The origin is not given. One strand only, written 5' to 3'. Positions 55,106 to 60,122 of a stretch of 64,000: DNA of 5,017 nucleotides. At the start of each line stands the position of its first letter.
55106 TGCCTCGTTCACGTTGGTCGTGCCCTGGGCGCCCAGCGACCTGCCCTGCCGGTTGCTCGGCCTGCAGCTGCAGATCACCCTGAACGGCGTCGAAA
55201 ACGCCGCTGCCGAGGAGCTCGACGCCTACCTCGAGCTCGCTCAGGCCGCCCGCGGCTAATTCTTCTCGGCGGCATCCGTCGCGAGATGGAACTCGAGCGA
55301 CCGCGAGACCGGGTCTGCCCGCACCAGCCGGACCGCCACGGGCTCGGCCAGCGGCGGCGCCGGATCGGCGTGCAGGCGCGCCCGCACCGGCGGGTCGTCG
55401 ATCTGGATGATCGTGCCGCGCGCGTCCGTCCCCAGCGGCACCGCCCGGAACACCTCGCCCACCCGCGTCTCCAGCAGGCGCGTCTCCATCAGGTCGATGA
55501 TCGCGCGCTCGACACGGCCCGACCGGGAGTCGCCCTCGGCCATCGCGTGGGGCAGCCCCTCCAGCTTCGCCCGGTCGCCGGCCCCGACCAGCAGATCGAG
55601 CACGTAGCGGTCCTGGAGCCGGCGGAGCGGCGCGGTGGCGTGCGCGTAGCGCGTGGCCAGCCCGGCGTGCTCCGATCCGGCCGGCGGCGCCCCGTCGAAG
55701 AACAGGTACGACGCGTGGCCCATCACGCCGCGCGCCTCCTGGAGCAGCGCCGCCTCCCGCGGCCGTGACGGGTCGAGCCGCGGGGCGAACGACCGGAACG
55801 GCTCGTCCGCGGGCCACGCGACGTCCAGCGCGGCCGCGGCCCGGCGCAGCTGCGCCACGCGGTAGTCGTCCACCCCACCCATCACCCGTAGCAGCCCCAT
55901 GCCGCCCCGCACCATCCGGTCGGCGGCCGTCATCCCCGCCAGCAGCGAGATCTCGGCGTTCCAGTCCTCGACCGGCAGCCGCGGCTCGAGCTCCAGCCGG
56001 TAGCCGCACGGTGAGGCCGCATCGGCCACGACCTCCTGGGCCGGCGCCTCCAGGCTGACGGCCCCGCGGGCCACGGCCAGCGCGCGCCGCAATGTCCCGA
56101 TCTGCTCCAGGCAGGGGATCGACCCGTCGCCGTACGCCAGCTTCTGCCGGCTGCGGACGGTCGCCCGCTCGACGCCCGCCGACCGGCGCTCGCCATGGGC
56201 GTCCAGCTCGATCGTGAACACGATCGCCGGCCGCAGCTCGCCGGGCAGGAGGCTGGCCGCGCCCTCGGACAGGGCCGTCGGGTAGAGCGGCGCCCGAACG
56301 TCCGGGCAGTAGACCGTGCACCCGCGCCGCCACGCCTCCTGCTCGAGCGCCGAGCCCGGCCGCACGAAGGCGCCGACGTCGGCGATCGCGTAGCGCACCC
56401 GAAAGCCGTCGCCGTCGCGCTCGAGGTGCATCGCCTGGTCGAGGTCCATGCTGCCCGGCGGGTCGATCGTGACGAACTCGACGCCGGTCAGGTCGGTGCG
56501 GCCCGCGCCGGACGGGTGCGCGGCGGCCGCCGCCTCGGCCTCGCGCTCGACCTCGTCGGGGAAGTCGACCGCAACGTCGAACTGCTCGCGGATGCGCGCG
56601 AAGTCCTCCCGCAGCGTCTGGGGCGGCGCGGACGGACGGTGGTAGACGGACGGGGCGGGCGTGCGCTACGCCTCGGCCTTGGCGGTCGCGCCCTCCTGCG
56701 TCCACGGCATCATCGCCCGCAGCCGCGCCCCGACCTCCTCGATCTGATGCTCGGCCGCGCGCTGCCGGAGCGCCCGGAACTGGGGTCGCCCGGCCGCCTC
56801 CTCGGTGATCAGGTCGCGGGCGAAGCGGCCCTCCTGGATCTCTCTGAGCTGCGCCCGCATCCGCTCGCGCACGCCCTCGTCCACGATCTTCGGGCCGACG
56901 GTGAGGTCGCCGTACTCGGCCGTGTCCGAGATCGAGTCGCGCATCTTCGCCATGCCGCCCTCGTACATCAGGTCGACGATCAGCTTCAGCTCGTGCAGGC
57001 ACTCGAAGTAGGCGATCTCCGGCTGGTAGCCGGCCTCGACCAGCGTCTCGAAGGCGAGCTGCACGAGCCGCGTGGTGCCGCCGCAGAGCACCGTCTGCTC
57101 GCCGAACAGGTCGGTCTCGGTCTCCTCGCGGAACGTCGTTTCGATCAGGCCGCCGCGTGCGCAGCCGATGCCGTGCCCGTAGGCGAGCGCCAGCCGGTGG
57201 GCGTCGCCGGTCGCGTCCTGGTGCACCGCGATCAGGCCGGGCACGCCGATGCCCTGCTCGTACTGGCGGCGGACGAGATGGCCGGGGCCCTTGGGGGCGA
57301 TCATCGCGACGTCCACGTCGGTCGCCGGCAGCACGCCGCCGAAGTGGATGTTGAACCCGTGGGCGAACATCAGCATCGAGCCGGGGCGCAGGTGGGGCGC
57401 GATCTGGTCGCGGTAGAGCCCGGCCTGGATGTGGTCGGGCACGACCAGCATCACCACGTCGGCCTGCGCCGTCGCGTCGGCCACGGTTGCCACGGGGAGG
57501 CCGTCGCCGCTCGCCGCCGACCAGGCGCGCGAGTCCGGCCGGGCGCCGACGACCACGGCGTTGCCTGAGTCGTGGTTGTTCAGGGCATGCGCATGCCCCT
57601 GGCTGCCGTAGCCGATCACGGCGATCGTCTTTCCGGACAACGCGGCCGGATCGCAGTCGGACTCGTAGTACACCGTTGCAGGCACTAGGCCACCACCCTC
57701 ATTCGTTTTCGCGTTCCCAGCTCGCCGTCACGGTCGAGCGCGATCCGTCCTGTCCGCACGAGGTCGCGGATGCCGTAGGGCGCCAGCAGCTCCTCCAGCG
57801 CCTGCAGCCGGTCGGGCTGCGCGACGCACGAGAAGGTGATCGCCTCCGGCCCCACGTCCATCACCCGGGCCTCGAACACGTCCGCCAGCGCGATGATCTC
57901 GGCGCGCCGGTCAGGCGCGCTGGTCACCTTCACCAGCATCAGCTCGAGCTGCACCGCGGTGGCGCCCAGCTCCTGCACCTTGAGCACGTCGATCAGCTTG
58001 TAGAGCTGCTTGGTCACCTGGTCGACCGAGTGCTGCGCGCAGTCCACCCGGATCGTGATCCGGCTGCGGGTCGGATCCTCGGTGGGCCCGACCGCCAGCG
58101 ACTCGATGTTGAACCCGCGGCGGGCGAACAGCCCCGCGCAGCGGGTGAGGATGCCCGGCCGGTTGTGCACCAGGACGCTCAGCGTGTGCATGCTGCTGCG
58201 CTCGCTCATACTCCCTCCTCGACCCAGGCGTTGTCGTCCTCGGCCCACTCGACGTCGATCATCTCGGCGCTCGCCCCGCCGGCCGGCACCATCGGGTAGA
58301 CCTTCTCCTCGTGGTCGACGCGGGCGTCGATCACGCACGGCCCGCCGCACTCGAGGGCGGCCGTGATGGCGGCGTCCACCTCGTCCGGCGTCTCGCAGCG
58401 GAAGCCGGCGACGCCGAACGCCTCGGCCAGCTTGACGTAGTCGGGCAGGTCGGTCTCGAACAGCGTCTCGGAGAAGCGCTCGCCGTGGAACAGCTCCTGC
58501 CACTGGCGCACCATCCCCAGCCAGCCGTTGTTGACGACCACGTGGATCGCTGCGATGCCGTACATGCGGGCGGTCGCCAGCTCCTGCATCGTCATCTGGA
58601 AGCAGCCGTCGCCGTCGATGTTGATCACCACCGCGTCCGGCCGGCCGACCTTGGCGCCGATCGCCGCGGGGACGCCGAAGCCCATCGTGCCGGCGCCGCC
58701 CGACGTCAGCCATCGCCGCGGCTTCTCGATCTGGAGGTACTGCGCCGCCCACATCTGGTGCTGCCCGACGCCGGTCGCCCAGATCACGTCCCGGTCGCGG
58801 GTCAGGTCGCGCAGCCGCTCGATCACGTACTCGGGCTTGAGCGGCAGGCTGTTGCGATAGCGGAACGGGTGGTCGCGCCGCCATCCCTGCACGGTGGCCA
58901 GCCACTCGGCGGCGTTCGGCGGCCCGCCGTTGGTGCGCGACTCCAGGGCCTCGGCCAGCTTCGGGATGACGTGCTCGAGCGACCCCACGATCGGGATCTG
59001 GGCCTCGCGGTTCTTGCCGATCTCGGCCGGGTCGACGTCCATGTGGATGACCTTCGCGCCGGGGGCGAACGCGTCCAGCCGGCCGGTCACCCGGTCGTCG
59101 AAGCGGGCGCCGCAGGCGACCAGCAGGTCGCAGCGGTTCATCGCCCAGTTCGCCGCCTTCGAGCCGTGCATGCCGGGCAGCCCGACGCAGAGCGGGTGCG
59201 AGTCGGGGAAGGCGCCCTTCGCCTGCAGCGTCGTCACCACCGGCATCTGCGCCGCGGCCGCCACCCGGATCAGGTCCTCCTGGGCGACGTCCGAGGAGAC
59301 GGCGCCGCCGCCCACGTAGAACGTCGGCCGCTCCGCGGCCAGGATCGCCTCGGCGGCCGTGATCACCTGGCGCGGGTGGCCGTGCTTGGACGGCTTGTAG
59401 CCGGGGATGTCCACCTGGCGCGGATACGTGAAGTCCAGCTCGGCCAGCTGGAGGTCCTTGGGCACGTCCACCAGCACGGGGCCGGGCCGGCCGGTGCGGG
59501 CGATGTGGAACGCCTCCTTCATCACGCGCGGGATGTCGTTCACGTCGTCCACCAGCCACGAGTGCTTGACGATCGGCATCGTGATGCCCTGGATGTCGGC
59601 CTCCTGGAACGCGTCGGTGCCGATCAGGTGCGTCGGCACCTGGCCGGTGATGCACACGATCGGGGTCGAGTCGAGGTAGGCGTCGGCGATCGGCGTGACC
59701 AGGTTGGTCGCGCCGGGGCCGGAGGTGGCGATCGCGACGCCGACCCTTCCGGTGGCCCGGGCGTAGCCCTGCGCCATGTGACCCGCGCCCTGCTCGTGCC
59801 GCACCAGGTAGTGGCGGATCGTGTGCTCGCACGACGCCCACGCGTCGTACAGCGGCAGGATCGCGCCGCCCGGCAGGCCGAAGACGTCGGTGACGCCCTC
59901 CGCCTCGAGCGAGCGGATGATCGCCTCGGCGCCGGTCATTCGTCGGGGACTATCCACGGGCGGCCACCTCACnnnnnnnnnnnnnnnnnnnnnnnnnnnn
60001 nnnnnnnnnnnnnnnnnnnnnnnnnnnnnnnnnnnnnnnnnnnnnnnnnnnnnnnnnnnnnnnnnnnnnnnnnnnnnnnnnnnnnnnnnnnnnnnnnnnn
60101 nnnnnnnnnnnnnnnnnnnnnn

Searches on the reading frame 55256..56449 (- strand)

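Call 7: search_protein_families(library=ncbifam, proteins=[window:55256-56449:-])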
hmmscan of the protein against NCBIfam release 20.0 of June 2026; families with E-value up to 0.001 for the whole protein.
window:55256-56449:- (397 aa): 5 families
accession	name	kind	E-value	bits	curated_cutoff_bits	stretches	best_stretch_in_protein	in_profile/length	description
TIGR00358.1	3_prime_RNase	superfamily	1.3e-27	96.4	368.6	1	1-109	212-321/657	VacB/RNase II family 3'-5' exoribonuclease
TIGR02063.1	RNase_R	equivalog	2.6e-27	95.4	597.85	1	2-107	265-371/711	ribonuclease R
NF003455.0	PRK05054.1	equivalog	8e-18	63.9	542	1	2-110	208-318/645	exoribonuclease II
TIGR02062.1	RNase_B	equivalog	2.6e-15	55.5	641.9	1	1-109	207-317/646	exoribonuclease II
NF008648.0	PRK11642.1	equivalog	9.2e-15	54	982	1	2-107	278-384/813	ribonuclease R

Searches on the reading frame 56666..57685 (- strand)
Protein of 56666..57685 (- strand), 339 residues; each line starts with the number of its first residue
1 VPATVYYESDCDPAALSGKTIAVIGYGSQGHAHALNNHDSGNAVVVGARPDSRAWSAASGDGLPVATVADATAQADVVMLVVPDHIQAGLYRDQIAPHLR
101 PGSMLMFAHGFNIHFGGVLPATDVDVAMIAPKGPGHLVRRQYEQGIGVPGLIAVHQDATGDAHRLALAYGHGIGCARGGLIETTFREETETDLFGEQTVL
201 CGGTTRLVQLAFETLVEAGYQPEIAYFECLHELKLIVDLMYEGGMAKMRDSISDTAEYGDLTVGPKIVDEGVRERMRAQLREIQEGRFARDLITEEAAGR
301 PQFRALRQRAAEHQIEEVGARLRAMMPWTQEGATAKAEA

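Call 7: search_protein_families(library=ncbifam, proteins=[window:56666-57685:-])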
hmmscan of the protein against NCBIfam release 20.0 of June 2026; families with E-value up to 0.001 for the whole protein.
window:56666-57685:- (339 aa): 8 families
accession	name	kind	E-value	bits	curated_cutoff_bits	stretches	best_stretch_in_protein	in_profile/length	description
NF004017.0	PRK05479.1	equivalog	1.2e-159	530.5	336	1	4-333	3-332/337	ketol-acid reductoisomerase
NF009940.0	PRK13403.1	equivalog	1.9e-133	444.5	406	1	5-331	3-328/335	ketol-acid reductoisomerase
TIGR00465.1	ilvC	equivalog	7.8e-129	429.1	226.15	1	16-329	1-313/314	ketol-acid reductoisomerase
NF003557.0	PRK05225.1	equivalog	4.7e-56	190.3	713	2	14-202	33-227/491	ketol-acid reductoisomerase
NF006409.0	PRK08655.1-3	equivalog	3.8e-06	26.6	310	1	21-106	3-88/290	prephenate dehydrogenase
TIGR00936.1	ahcY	equivalog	6.5e-05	21.9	497.6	1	16-80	203-266/416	adenosylhomocysteinase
NF004005.0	PRK05476.2-3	equivalog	0.00028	19.8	275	1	16-81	206-270/418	adenosylhomocysteinase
NF043037.1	ThreonDh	equivalog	0.00077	19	350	0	19-108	3-95/297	L-threonate dehydrogenase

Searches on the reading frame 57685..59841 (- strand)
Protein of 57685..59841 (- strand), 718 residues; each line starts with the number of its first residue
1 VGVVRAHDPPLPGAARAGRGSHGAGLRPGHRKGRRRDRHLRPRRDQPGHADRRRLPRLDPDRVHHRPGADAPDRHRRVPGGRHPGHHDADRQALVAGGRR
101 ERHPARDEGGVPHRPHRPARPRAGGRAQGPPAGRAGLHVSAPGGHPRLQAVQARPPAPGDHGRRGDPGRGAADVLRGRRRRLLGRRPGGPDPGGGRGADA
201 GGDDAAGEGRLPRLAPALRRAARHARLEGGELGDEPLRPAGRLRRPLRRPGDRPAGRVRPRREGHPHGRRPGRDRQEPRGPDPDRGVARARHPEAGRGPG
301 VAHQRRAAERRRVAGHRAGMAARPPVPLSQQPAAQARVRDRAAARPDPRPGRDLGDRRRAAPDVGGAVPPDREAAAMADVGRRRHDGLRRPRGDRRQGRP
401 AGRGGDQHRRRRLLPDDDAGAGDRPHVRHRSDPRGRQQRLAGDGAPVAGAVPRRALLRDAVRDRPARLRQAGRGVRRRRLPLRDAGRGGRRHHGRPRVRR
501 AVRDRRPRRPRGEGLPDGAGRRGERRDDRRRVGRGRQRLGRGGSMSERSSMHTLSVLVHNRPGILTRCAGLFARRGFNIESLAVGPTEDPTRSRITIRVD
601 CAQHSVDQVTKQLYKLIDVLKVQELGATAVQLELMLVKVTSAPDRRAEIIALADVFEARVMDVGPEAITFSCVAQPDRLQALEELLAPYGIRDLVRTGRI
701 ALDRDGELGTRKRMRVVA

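Call 7: search_protein_families(library=ncbifam, proteins=[window:57685-59841:-])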
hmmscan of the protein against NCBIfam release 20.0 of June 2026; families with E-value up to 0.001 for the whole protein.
window:57685-59841:- (718 aa): 6 families
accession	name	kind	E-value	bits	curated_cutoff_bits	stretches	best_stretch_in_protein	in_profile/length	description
NF008864.0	PRK11895.1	equivalog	1e-55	187.9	119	1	551-705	3-158/164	acetolactate synthase small subunit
TIGR00119.1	acolac_sm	equivalog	2.3e-50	170.6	56.9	1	552-705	3-157/158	acetolactate synthase small subunit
NF006036.0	PRK08178.1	equivalog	1.4e-14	53.8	128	1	550-628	13-90/102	acetolactate synthase small subunit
NF005233.0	PRK06737.1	equivalog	6.9e-13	48.5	102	1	552-625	3-76/76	ACT domain-containing protein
NF008362.0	PRK11152.1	equivalog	1.1e-08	34.9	68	1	551-625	3-76/85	acetolactate synthase 2 small subunit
NF010078.0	PRK13562.1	equivalog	5.3e-05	23.1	96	1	554-625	5-77/84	ACT domain-containing protein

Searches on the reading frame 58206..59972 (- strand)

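Call 7: search_protein_families(library=ncbifam, proteins=[window:58206-59972:-])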
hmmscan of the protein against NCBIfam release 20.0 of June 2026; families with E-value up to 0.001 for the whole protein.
window:58206-59972:- (588 aa): 54 families (the best 25 are shown)
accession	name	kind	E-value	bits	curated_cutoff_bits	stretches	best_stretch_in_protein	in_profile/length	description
NF005860.0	PRK07789.1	equivalog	1.8e-244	812.7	881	1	8-570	30-596/615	acetolactate synthase large subunit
NF004710.0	PRK06048.1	equivalog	1e-238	793.4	976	1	9-575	5-560/561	acetolactate synthase large subunit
TIGR00118.1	acolac_lg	equivalog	1.3e-233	776.5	538.35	1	12-574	1-556/557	biosynthetic-type acetolactate synthase large subunit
NF005651.0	PRK07418.1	subfamily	2.1e-221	736.4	942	1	8-577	15-584/617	acetolactate synthase large subunit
NF006581.0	PRK09107.1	equivalog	3.8e-213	709.1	974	1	8-580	7-581/595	acetolactate synthase 3 large subunit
NF004919.0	PRK06276.1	equivalog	3.1e-210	699.4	866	1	12-580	1-565/582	acetolactate synthase large subunit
NF006319.0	PRK08527.1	equivalog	2.2e-203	676.8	905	1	11-572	3-558/565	acetolactate synthase large subunit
NF005824.0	PRK07710.1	equivalog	5.4e-203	675.4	976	1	9-575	14-571/573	acetolactate synthase large subunit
NF006524.0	PRK08978.1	equivalog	1.1e-200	667.6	738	1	12-573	1-545/548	acetolactate synthase 2 catalytic subunit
NF005228.0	PRK06725.1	equivalog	1.5e-197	657.3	991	1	10-578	14-571/571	acetolactate synthase large subunit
NF006016.1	PRK08155.1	equivalog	4.5e-188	626.1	870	1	11-573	2-553/554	acetolactate synthase large subunit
NF005058.0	PRK06466.1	equivalog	6.5e-185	615.9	951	1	12-571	4-566/574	acetolactate synthase 3 large subunit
NF005409.0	PRK06965.1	equivalog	8.1e-182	605.7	1035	1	10-572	19-581/587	acetolactate synthase 3 catalytic subunit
NF006525.0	PRK08979.1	equivalog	2.2e-179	597.5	1084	1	12-571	4-564/572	acetolactate synthase 3 large subunit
NF005584.0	PRK07282.1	equivalog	9.6e-177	588.9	970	1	12-576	10-564/566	acetolactate synthase large subunit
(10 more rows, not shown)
